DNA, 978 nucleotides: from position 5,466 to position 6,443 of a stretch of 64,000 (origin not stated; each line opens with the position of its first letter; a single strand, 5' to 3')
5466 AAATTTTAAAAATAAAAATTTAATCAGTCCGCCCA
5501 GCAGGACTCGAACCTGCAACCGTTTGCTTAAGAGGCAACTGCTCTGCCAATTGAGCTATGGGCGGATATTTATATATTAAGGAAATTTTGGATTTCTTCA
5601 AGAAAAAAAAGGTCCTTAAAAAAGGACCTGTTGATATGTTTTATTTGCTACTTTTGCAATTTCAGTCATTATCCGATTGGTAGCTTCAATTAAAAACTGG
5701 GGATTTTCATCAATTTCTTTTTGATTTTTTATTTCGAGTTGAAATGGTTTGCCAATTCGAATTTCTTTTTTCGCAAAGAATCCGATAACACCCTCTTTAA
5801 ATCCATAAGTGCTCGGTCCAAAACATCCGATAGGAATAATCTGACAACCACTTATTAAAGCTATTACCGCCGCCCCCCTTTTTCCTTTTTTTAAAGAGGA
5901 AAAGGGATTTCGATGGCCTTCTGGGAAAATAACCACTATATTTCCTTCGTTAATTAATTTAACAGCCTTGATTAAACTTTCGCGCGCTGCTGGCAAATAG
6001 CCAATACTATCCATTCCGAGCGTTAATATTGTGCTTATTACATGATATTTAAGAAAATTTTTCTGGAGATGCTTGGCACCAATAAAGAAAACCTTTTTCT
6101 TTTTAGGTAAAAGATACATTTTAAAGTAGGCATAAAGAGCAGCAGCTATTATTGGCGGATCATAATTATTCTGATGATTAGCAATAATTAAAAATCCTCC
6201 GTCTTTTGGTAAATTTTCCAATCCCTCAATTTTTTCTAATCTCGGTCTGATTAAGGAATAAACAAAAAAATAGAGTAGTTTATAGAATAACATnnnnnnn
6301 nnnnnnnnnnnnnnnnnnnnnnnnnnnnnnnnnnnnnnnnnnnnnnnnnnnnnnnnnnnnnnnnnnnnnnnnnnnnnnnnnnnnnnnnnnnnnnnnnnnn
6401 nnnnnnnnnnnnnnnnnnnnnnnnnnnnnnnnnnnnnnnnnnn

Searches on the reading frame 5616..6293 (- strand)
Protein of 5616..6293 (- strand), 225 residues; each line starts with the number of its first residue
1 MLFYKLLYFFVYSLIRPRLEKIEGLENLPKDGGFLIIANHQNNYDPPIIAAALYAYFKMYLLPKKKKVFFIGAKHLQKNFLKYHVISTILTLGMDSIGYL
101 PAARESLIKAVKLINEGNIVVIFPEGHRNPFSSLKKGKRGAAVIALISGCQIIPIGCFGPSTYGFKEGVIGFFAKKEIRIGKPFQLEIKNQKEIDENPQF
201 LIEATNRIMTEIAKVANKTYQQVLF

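Call 61: find_encoding_contigs(protein=window:5616-6293:-, flank=5000, max_places=10)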
Protein window:5616-6293:- (225 aa): no gene with exactly this product is on record in the collection.
